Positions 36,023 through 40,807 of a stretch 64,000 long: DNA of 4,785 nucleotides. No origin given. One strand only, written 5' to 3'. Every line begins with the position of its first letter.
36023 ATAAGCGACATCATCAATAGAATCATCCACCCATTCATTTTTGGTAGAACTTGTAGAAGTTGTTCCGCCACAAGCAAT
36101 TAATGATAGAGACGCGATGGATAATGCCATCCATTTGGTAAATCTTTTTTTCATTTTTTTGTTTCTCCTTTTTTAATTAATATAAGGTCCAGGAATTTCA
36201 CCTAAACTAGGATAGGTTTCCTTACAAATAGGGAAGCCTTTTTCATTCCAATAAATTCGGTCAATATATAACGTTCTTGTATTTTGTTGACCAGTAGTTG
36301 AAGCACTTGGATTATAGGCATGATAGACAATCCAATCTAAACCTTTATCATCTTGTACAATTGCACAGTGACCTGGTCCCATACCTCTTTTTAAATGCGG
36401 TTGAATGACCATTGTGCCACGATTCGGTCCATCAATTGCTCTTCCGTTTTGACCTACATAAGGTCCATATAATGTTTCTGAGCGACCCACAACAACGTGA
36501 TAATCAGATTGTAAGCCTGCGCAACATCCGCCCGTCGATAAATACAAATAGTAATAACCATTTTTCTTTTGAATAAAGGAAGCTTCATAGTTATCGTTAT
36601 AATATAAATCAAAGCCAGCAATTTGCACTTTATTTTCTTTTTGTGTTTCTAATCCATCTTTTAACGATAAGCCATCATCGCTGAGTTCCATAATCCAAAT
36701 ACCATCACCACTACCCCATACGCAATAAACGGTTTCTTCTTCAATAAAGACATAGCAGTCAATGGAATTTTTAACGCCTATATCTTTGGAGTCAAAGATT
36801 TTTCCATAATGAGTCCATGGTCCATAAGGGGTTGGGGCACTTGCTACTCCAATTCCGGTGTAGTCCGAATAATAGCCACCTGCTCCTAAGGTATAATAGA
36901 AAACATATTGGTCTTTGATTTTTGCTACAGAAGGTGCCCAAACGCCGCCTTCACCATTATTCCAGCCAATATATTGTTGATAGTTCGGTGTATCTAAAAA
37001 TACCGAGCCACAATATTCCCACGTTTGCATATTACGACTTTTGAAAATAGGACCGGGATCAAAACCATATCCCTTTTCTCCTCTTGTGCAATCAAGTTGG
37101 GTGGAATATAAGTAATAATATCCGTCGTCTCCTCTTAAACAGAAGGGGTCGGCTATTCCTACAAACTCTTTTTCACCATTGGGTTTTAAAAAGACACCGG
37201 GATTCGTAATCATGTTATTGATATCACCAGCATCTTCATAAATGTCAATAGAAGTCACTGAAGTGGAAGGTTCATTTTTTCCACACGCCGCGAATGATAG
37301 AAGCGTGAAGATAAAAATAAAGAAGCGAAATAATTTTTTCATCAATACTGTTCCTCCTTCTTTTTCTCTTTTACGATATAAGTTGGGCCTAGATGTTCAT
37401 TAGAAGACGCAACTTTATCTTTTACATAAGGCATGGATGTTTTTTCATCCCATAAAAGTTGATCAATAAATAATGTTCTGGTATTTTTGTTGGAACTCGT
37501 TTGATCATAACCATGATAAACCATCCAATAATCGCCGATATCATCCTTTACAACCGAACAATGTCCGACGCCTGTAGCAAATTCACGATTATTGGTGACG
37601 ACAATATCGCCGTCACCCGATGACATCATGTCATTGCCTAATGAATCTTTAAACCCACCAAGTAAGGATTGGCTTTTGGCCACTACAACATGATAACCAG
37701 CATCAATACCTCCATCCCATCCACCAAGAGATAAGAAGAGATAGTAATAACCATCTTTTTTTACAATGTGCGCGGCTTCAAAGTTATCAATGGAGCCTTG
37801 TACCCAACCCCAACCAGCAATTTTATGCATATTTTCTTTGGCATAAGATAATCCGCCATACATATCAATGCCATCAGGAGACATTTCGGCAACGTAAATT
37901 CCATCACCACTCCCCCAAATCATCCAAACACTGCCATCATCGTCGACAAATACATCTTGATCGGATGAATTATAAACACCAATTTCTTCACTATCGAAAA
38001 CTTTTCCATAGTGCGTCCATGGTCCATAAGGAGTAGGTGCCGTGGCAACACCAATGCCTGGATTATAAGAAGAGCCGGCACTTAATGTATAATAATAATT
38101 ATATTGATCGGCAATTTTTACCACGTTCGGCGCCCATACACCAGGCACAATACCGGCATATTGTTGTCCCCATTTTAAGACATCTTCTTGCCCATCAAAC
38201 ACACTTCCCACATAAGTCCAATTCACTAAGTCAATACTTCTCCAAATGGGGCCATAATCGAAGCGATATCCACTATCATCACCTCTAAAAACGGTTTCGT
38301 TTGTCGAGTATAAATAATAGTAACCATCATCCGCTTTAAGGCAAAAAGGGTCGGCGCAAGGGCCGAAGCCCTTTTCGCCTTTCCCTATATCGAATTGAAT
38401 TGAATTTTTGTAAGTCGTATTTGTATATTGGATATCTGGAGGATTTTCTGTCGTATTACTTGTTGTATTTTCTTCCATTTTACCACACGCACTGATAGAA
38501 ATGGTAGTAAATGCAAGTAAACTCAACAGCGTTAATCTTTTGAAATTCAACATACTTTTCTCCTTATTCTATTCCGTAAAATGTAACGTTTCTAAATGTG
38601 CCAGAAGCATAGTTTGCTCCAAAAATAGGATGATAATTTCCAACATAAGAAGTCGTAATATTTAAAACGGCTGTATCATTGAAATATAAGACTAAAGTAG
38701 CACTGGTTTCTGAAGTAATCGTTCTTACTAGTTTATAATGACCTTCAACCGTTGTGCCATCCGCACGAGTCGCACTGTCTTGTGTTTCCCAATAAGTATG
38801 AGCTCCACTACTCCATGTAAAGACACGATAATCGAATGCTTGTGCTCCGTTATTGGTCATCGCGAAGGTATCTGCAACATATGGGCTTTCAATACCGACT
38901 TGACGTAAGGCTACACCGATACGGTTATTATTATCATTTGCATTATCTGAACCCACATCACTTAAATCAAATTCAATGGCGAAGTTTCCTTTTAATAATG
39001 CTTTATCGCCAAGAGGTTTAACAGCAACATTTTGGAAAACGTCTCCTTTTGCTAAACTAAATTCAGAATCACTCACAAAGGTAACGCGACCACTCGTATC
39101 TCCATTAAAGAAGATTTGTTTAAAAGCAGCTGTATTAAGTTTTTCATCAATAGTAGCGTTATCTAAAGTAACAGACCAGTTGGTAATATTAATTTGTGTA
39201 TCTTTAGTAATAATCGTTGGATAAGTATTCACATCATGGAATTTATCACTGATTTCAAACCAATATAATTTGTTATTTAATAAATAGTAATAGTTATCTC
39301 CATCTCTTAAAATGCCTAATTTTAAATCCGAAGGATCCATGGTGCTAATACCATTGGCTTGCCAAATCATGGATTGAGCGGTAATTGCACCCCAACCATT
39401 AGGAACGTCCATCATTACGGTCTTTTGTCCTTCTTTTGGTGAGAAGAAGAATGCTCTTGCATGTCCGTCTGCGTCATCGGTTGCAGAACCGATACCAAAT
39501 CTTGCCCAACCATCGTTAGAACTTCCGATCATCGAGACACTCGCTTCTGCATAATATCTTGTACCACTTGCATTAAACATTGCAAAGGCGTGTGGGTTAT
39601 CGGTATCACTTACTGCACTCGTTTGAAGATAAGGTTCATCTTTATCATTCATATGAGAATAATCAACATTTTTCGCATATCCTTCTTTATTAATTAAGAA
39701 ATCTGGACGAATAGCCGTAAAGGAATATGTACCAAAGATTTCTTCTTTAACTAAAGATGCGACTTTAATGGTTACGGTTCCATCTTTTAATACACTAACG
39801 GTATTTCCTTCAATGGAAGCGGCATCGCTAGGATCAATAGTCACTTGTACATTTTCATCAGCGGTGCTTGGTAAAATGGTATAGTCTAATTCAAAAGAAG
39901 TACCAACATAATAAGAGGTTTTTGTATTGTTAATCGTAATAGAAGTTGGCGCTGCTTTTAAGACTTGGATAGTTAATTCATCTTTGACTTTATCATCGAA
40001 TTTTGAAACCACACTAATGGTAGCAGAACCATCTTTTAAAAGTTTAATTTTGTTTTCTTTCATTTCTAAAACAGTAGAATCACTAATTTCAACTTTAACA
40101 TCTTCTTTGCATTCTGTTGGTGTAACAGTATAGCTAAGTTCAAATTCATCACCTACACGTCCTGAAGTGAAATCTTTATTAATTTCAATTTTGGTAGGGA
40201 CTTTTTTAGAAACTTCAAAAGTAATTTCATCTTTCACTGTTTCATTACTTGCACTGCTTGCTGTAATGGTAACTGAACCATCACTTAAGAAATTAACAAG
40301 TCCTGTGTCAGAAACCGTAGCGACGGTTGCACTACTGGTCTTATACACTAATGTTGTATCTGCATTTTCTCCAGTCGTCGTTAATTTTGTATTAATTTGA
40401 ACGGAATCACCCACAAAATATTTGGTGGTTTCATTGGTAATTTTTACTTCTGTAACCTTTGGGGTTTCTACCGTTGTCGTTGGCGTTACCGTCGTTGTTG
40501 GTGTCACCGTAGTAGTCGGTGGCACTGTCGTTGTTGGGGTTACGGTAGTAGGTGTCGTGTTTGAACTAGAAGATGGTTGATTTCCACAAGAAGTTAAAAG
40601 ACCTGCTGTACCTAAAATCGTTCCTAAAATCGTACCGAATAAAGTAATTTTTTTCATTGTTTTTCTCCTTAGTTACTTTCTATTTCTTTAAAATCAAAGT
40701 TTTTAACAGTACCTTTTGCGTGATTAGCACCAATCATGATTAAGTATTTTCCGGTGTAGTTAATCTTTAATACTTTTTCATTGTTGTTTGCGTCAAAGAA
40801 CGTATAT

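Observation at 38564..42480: Paralogous family of PUL-associated surface lipoproteins (BIG2-like repeats plus a shared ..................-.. domain) that recurs in three loci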

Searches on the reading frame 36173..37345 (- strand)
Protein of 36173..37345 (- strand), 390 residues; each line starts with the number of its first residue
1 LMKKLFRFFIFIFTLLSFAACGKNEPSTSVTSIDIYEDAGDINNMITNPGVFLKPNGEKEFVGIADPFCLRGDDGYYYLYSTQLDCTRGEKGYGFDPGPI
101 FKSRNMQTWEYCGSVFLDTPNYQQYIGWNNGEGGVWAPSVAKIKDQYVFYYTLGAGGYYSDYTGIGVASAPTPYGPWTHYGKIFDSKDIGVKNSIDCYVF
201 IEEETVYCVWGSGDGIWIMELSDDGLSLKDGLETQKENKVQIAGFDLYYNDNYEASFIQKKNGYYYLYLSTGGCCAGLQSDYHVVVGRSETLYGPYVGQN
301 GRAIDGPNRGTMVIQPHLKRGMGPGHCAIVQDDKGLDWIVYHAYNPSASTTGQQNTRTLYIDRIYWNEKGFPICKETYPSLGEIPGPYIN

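Call 14: search_protein_families(library=pfam, proteins=[window:36173-37345:-], max_evalue=0.00001)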
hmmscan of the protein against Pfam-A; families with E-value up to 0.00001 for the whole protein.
window:36173-37345:- (390 aa): 1 family
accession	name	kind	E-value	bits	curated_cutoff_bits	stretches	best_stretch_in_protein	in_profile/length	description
PF04616.20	Glyco_hydro_43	-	1.2e-48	166.4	32.2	1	65-372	11-288/288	Glycosyl hydrolases family 43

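Call 31: search_solved_structures(query=window:36173-37345:-, max_evalue=1e-10)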
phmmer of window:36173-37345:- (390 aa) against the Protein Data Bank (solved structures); distinct sequences matched with E-value up to 1e-10: 16.
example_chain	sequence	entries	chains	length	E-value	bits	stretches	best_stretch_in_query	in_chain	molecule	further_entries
6a8h_A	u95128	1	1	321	2.4e-27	99.2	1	88-376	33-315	endo-alpha-(1->5)-L-arabinanase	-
3d60_A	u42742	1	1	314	7.2e-27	97.6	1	88-373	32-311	Intracellular arabinanase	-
3cu9_A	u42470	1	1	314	8.7e-27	97.4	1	88-373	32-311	Intracellular arabinanase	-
1wl7_A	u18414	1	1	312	1.1e-26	97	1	88-373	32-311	arabinanase-TS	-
6a8i_A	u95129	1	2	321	1.3e-26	96.8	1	88-376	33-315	endo-alpha-(1->5)-L-arabinanase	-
3d5y_A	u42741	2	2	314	3e-26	95.6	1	88-373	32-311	Intracellular arabinanase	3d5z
6f1g_A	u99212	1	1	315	3.1e-26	95.6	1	88-373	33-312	Intracellular endo-alpha-(1->5)-L-arabinanase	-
1gyd_B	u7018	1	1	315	6.6e-26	94.5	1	88-375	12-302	ARABINAN ENDO-1,5-ALPHA-L-ARABINOSIDASE A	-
3d61_A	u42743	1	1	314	7.4e-26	94.3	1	88-373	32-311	Intracellular arabinanase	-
1gyh_A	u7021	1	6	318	5.9e-25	91.3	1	88-375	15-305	ARABINAN ENDO-1,5-ALPHA-L-ARABINOSIDASE A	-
1gye_B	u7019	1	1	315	9.9e-25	90.6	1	89-375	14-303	ARABINAN ENDO-1,5-ALPHA-L-ARABINOSIDASE A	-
3qz4_A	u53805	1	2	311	1.8e-18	70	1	65-370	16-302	Endo-1,4-beta-xylanase D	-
6b7k_A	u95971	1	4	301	3.2e-17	65.9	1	99-372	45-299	Endo-alpha-(1->5)-L-arabinanase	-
4qqs_A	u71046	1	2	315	8.2e-14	54.6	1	61-388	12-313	Glycoside hydrolase family 43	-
4kcb_A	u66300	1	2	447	2.3e-13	53.1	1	102-373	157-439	Arabinan endo-1,5-alpha-L-arabinosidase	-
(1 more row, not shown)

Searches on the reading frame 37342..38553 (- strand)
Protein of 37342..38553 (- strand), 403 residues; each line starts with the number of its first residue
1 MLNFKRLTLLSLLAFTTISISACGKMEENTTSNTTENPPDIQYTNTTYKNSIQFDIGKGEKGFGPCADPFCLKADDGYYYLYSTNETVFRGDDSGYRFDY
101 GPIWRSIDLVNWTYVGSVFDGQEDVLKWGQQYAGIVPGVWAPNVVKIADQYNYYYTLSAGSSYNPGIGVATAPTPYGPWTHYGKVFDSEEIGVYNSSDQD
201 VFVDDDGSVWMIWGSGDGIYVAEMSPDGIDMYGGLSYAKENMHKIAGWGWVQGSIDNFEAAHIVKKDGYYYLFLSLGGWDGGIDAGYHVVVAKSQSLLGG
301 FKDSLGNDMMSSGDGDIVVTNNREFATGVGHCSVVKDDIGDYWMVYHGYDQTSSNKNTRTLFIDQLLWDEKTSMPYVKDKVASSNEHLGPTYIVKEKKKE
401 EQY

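Call 14: search_protein_families(library=pfam, proteins=[window:37342-38553:-], max_evalue=0.00001)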
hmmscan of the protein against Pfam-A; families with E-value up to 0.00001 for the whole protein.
window:37342-38553:- (403 aa): 1 family
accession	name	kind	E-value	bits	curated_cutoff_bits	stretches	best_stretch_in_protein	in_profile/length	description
PF04616.20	Glyco_hydro_43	-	3e-50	171.6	32.2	1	67-370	11-284/288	Glycosyl hydrolases family 43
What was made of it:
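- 36173..38553 (-): Two GH43 lipoproteins directly downstream of C. They are closest to endo-1,5-alpha-L-arabinanases. Pfam GH43 in call 14.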

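Call 30: search_solved_structures(query=window:37342-38553:-, max_evalue=1e-10)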
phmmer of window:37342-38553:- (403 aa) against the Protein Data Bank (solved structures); distinct sequences matched with E-value up to 1e-10: 21.
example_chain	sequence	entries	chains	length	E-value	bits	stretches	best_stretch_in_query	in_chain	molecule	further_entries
1gyd_B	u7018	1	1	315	5.6e-22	81.5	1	89-380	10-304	ARABINAN ENDO-1,5-ALPHA-L-ARABINOSIDASE A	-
6a8h_A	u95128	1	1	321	8.6e-22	80.9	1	103-377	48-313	endo-alpha-(1->5)-L-arabinanase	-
1wl7_A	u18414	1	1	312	2.3e-21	79.5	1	103-376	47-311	arabinanase-TS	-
6b7k_A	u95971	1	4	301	2.5e-21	79.4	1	103-371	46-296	Endo-alpha-(1->5)-L-arabinanase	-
6a8i_A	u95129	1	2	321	5.8e-21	78.2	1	103-377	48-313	endo-alpha-(1->5)-L-arabinanase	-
1gyh_A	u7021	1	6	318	6.5e-21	78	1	89-380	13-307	ARABINAN ENDO-1,5-ALPHA-L-ARABINOSIDASE A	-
1gye_B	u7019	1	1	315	2.6e-20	76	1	93-380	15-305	ARABINAN ENDO-1,5-ALPHA-L-ARABINOSIDASE A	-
3cu9_A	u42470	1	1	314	2.9e-20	75.9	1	103-376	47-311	Intracellular arabinanase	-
3d60_A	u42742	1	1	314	3.2e-20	75.7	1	104-376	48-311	Intracellular arabinanase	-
6f1g_A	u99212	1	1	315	1.6e-19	73.4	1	103-376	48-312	Intracellular endo-alpha-(1->5)-L-arabinanase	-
3d5y_A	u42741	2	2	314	1.7e-19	73.4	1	103-376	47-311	Intracellular arabinanase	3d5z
3d61_A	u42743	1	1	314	2.9e-19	72.6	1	103-376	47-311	Intracellular arabinanase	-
1uv4_A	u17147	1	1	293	9.4e-16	61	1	103-369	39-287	ARABINAN-ENDO 1,5-ALPHA-L-ARABINASE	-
4kcb_A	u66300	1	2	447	1.3e-14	57.2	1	105-369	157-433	Arabinan endo-1,5-alpha-L-arabinosidase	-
4kc7_A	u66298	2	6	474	1.5e-14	57.1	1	123-322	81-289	Glycoside hydrolase, family 43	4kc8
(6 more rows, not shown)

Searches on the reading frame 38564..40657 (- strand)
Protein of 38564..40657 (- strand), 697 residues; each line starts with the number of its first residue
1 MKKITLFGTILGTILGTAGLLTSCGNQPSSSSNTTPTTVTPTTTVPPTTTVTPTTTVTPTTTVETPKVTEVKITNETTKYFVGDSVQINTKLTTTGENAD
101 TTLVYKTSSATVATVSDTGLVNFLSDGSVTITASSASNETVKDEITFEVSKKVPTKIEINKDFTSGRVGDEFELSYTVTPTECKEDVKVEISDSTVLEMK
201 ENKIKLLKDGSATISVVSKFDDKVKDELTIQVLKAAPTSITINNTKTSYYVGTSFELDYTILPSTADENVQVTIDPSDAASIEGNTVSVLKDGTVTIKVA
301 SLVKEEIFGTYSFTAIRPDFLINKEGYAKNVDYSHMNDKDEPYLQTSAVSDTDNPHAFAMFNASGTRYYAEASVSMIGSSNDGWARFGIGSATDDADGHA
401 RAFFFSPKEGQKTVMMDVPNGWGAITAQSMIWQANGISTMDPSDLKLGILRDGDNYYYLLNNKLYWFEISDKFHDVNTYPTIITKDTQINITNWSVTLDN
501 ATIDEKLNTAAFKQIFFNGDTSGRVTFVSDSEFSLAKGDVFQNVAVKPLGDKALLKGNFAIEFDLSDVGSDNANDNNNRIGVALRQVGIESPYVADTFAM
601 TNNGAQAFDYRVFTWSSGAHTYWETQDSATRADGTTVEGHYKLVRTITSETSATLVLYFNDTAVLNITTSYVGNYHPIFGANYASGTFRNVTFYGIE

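Call 3: search_protein_families(library=pfam, proteins=[window:38564-40657:-], max_evalue=1)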
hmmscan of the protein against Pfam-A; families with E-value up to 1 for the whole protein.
window:38564-40657:- (697 aa): 3 families
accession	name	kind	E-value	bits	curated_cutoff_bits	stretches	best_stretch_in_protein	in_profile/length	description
PF02368.24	Big_2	-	3.1e-11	43.5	22.8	3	68-143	2-77/79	Bacterial Ig-like domain (group 2)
PF23486.1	Ig_TMEM132_5th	-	0.097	13.2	28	0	189-234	88-134/137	TMEM132 fifth domain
PF04143.19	Sulf_transp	-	0.25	11.3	27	1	4-82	91-173/310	Sulphur transport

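Call 8: search_protein_families(library=ncbifam, proteins=[window:38564-40657:-], max_evalue=1)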
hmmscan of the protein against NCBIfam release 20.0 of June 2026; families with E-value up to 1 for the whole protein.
window:38564-40657:- (697 aa): 2 families
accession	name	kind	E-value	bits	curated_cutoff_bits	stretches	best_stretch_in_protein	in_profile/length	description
NF040983.1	BimA_second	exception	0.01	14.7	600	1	26-117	112-207/381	trimeric autotransporter actin-nucleating factor BimA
NF041057.1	Rcas_1661_fam_Se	equivalog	0.67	9.5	190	0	18-113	6-92/247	Rcas_1661 family thioredoxin-like (seleno)lipoprotein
